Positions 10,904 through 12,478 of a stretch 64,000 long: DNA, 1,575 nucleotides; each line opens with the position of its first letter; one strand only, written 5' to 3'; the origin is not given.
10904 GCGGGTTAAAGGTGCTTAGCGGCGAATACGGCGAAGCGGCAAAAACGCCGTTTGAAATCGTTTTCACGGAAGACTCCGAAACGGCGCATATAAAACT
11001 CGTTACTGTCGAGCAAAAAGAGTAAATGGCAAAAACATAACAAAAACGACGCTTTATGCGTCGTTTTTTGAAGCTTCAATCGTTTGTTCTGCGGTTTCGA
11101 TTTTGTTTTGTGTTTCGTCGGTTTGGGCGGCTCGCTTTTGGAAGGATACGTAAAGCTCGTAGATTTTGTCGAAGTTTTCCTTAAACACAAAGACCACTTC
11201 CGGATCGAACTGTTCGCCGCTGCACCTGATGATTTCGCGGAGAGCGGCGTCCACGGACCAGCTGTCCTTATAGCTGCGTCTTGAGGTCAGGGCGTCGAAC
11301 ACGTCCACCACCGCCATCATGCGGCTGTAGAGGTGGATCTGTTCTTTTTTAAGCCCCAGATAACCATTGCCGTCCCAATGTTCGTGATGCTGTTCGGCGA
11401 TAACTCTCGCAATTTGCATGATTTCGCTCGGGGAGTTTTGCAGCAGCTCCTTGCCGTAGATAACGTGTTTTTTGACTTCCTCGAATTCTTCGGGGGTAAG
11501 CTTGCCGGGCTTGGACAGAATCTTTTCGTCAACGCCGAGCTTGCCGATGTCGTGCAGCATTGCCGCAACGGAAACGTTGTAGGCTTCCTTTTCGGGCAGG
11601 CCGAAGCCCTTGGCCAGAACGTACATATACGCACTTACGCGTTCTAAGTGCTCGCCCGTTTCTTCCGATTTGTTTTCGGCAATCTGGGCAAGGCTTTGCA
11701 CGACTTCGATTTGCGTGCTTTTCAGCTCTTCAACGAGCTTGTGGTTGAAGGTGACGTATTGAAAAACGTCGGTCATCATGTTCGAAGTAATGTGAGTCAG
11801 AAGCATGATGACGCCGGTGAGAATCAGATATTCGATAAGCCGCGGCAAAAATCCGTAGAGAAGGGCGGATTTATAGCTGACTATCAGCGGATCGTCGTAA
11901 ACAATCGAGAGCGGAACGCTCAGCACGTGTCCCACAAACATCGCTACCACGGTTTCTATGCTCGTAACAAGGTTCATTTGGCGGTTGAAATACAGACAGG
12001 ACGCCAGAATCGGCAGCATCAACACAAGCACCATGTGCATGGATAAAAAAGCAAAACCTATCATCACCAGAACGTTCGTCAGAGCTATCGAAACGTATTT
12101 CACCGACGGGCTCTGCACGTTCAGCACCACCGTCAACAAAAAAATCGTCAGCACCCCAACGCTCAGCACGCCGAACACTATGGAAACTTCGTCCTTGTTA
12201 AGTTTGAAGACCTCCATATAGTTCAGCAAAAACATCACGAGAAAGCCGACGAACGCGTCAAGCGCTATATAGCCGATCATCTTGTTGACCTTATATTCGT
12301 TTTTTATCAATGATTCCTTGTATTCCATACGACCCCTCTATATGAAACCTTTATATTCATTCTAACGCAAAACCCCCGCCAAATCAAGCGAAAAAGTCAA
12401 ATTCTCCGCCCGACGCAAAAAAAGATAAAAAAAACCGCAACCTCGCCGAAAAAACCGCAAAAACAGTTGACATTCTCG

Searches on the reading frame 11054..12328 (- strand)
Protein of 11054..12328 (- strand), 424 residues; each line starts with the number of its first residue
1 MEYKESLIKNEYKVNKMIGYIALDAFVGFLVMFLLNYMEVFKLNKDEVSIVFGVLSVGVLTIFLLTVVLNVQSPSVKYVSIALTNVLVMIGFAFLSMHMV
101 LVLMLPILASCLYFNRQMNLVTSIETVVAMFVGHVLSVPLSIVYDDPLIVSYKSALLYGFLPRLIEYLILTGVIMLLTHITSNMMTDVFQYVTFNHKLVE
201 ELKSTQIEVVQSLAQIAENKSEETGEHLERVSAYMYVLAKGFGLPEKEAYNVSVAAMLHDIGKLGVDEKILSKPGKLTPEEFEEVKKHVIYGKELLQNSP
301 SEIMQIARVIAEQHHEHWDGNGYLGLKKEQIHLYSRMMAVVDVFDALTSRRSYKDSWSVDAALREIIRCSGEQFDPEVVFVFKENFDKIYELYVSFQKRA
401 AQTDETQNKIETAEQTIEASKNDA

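Call 33: search_protein_families(library=pfam, proteins=[window:11054-12328:-])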
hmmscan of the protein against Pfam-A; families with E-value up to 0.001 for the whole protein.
window:11054-12328:- (424 aa): 2 families
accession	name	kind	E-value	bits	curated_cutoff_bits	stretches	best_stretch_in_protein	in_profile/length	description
PF13487.12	HD_5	-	5.1e-33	114.7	27.2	1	213-378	3-170/170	HD domain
PF01966.28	HD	-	1.3e-15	58.1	22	1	225-346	2-115/116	HD domain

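Call 34: find_homologous_proteins(query=window:11054-12328:-, max_evalue=1e-60)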
Query window:11054-12328:- (424 aa): 52 proteins with E <= 1e-60 among 8000 candidates.
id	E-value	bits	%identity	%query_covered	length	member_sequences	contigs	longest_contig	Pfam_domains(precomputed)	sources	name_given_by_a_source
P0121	1.8e-266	901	98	100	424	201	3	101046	PF13487.13,PF01966.29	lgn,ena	-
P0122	1.5e-217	740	82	95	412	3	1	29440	PF13487.13,PF01966.29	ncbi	-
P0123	8.4e-212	721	100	80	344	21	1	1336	PF13487.13,PF01966.29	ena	-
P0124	1.2e-122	428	49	93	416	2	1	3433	PF13487.13,PF01966.29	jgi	-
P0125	1.2e-117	411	49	91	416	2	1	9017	PF13487.13,PF01966.29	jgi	-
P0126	3.8e-113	397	49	90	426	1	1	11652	PF13487.13,PF01966.29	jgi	-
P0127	4.0e-112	393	47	92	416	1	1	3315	PF13487.13,PF01966.29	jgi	-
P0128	3.3e-111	390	49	92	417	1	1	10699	PF13487.13,PF01966.29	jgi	-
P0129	2.9e-108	380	48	91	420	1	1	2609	PF13487.13,PF01966.29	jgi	-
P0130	3.3e-101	357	44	93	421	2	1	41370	PF13487.13,PF01966.29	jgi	-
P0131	1.5e-95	339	49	73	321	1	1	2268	PF13487.13,PF01966.29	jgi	-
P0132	2.7e-83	298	40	89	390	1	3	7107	PF13487.13,PF01966.29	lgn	-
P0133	1.0e-76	277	39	89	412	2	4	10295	PF13487.13,PF01966.29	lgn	-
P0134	1.7e-72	263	38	94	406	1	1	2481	PF13487.13,PF01966.29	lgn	-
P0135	4.8e-72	261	40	77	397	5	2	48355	PF13487.13,PF01966.29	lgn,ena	-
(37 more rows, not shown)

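Call 35: find_encoding_contigs(protein=P0122, flank=3000, max_places=3)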
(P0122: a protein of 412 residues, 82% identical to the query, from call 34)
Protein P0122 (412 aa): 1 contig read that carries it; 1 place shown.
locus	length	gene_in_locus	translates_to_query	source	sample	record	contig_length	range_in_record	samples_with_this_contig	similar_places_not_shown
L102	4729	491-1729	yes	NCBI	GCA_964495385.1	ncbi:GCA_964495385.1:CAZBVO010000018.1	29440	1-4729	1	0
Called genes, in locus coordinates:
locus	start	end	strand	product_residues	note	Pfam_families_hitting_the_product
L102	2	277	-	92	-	?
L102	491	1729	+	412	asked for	PF13487:HD_5, PF01966:HD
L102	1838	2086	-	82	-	PF01084:Ribosomal_S18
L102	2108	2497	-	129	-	PF00436:SSB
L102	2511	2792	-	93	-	PF01250:Ribosomal_S6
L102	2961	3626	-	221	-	PF03167:UDG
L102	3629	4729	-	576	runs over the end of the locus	PF00587:tRNA-synt_2b, PF04073:tRNA_edit, PF03129:HGTP_anticodon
